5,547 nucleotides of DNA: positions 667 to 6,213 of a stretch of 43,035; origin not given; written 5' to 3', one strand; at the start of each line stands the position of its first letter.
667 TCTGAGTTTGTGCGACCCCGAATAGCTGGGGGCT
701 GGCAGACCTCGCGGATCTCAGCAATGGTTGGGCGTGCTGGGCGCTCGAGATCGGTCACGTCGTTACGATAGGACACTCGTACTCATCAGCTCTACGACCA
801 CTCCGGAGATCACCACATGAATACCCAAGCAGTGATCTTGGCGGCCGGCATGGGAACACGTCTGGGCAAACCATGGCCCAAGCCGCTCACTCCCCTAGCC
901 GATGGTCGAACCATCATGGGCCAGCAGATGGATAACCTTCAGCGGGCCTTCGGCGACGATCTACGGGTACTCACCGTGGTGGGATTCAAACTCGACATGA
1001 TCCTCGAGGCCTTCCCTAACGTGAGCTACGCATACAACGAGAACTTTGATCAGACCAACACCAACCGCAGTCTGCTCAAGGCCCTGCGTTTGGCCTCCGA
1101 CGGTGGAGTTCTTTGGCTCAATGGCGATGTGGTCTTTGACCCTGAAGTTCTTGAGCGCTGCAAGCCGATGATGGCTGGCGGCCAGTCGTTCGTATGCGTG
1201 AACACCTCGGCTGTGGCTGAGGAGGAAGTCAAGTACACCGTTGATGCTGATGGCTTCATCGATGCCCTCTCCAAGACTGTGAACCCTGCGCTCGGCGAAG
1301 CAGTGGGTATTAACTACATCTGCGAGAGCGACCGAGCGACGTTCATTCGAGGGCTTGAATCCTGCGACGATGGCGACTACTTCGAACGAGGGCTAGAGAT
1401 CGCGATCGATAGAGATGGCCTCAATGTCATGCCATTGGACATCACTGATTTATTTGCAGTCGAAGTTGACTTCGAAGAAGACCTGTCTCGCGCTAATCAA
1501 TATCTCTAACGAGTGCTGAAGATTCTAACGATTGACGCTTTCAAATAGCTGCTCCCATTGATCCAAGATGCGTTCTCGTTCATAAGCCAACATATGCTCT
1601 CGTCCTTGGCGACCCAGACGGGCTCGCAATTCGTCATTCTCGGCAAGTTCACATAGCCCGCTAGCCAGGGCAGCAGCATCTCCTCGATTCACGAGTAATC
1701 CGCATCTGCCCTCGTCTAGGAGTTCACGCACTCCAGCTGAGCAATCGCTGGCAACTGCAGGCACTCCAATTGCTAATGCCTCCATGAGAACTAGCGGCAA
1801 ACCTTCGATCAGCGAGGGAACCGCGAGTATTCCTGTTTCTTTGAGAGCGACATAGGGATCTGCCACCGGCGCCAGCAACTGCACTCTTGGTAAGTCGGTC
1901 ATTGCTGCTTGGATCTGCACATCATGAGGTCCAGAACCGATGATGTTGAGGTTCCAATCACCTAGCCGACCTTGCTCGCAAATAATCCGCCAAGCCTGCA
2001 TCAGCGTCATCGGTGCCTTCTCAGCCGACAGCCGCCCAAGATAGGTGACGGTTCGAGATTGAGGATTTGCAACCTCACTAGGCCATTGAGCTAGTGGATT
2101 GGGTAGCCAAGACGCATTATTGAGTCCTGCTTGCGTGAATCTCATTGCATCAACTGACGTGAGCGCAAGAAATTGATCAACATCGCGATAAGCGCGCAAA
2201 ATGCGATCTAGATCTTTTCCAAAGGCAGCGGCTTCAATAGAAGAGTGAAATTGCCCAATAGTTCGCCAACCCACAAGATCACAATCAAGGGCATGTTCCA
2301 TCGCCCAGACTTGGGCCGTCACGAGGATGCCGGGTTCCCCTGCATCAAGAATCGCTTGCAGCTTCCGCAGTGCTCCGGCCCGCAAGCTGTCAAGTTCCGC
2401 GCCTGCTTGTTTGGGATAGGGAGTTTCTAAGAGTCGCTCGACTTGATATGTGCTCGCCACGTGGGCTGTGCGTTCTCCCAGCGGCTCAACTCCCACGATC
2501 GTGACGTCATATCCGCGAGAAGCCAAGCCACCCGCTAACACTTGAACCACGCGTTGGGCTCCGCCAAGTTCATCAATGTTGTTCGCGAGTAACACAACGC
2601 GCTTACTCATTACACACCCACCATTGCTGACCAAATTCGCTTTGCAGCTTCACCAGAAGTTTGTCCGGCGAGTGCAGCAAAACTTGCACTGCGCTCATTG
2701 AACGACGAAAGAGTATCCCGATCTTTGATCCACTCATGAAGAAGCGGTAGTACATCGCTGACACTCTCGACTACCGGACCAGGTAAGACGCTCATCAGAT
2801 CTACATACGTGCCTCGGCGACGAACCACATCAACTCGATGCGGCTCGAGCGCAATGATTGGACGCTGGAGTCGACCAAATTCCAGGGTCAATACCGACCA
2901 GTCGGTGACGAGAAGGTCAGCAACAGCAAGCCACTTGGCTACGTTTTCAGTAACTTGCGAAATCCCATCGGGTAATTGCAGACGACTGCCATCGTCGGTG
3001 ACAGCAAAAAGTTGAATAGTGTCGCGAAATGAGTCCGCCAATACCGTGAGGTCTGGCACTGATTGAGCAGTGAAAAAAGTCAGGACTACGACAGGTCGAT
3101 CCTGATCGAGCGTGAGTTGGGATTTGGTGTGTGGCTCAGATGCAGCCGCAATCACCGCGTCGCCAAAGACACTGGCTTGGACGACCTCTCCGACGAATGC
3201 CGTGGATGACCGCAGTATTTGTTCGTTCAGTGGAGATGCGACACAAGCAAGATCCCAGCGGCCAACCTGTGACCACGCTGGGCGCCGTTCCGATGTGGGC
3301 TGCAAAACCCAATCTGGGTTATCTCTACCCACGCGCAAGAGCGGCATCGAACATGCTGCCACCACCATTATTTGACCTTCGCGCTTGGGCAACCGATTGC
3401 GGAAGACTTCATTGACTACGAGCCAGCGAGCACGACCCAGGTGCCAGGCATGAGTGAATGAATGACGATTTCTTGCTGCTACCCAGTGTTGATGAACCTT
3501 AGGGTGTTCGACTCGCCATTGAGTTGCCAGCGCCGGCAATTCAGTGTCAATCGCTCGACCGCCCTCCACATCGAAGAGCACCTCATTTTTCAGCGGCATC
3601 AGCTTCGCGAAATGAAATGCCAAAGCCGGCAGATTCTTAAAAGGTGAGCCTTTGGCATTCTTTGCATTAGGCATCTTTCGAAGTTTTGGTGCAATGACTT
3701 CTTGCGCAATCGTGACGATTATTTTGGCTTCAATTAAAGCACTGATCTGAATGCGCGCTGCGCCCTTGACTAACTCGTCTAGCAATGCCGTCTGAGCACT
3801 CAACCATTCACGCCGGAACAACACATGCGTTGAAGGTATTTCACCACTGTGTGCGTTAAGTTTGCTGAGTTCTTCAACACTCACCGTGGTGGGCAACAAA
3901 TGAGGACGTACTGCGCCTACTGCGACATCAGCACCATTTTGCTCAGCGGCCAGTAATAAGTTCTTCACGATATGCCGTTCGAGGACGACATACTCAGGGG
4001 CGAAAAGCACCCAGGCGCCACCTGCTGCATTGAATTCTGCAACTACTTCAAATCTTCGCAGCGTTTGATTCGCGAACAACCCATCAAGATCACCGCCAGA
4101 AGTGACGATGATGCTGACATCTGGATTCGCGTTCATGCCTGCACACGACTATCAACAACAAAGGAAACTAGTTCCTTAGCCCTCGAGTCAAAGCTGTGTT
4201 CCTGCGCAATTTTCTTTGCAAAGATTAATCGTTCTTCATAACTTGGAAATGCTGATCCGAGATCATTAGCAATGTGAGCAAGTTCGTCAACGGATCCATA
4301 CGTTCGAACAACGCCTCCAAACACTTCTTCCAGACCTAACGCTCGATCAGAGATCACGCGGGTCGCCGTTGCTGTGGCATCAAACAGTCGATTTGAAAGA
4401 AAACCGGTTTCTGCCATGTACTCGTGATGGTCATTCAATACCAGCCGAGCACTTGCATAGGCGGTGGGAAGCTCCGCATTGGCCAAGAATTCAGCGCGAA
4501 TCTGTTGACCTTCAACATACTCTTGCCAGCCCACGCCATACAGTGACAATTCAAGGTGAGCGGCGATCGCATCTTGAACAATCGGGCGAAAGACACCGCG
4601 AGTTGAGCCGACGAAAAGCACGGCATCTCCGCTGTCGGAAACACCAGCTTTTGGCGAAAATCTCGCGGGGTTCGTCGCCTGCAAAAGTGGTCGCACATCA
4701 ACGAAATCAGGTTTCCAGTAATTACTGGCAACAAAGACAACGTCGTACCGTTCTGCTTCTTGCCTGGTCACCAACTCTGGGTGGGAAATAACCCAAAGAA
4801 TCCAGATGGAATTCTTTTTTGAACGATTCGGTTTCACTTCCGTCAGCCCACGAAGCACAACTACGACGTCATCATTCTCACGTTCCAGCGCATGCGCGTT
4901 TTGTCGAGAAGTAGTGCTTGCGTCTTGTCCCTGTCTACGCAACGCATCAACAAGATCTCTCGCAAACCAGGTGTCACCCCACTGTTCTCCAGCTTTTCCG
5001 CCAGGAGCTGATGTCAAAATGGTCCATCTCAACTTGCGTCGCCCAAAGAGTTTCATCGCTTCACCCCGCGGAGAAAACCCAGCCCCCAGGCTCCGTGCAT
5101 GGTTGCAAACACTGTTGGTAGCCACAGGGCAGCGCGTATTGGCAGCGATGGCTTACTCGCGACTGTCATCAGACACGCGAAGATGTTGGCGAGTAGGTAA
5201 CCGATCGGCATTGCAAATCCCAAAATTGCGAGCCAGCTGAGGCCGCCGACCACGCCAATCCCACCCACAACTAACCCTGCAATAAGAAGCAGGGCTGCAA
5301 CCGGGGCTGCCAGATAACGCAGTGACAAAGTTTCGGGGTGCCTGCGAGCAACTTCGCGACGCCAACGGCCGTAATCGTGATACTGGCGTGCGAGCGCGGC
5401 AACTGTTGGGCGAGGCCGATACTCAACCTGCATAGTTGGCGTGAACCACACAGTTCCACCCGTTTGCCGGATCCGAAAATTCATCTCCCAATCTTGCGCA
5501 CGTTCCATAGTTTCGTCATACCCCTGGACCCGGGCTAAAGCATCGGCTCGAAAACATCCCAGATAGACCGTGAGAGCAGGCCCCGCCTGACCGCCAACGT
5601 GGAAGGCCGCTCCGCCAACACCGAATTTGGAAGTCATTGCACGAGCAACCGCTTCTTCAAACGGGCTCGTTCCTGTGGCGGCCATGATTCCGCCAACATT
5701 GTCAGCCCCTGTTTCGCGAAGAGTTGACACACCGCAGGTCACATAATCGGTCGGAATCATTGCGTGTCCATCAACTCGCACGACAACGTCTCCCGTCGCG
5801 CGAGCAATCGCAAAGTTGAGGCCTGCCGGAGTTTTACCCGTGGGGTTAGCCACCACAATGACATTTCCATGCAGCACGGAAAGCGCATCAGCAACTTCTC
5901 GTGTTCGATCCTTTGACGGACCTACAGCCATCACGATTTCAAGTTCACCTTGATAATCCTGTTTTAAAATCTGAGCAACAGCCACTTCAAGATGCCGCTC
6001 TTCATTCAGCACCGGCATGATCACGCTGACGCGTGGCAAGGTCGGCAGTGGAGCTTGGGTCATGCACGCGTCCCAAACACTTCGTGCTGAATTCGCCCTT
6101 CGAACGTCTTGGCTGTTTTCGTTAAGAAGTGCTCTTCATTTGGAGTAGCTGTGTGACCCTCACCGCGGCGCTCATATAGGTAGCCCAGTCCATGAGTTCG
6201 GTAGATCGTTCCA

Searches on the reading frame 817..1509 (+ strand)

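Call 63: search_protein_families(library=pfam, proteins=[window:817-1509:+], max_evalue=0.00001)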
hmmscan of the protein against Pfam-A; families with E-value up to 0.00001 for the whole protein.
window:817-1509:+ (230 aa): 1 family
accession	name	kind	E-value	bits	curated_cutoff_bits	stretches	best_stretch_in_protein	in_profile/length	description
PF12804.13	NTP_transf_3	-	7.6e-14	52.6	27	1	5-133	1-126/160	MobA-like NTP transferase domain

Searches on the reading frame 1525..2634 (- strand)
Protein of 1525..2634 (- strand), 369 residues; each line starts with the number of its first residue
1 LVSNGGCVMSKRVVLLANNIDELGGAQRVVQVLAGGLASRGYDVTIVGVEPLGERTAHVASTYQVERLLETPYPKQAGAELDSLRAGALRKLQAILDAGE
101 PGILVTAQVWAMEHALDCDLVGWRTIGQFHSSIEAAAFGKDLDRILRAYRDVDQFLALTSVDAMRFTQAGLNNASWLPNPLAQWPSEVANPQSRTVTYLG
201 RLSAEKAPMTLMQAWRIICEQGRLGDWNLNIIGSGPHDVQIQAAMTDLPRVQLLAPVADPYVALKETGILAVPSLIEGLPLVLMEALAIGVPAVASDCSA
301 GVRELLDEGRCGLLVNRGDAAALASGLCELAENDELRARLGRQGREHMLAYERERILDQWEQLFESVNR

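Call 63: search_protein_families(library=pfam, proteins=[window:1525-2634:-], max_evalue=0.00001)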
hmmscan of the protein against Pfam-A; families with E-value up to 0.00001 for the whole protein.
window:1525-2634:- (369 aa): 4 families
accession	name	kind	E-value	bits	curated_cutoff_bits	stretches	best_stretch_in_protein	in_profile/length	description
PF13692.12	Glyco_trans_1_4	-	7.1e-28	98.1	27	1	194-333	2-142/142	Glycosyl transferases group 1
PF00534.26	Glycos_transf_1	-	1.1e-26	93.8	26.4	1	189-346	11-171/172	Glycosyl transferases group 1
PF13439.12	Glyco_transf_4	-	3.2e-08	34.2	28.5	1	24-172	2-155/170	Glycosyltransferase Family 4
PF13524.12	Glyco_trans_1_2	-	1.6e-06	28.5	25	1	279-351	63-132/144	Glycosyl transferase-like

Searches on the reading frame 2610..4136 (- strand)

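Call 63: search_protein_families(library=pfam, proteins=[window:2610-4136:-], max_evalue=0.00001)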
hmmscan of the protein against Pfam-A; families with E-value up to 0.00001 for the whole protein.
window:2610-4136:- (508 aa): 1 family
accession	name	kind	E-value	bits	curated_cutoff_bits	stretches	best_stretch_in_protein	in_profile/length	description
PF04464.20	Glyphos_transf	-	6.2e-25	88.4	22.1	2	397-502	259-362/367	CDP-Glycerol:Poly(glycerophosphate) glycerophosphotransferase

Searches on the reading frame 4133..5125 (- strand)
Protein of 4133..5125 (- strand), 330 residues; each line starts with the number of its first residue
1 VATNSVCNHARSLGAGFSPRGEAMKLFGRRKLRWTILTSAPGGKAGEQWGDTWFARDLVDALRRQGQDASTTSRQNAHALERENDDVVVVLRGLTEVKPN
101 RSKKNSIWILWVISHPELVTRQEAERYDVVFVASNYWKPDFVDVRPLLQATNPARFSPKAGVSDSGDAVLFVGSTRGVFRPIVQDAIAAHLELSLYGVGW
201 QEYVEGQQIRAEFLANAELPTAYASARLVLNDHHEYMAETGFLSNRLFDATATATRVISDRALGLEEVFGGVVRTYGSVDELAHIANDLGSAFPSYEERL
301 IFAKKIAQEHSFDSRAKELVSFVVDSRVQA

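Call 63: search_protein_families(library=pfam, proteins=[window:4133-5125:-], max_evalue=0.00001)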
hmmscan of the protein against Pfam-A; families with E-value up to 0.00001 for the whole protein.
window:4133-5125:- (330 aa): 1 family
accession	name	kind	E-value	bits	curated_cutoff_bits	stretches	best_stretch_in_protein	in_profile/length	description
PF13524.12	Glyco_trans_1_2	-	3.3e-14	53.5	25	1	189-320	13-143/144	Glycosyl transferase-like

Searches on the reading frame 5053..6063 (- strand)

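Call 63: search_protein_families(library=pfam, proteins=[window:5053-6063:-], max_evalue=0.00001)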
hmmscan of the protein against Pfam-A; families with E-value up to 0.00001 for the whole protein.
window:5053-6063:- (336 aa): 2 families
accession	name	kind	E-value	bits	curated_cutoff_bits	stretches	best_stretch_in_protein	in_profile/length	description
PF00535.33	Glycos_transf_2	-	1.5e-18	67.8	23.3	1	13-141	1-129/168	Glycosyl transferase family 2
PF13641.12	Glyco_tranf_2_3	-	2.3e-14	54.4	27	1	10-227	1-223/230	Glycosyltransferase like family 2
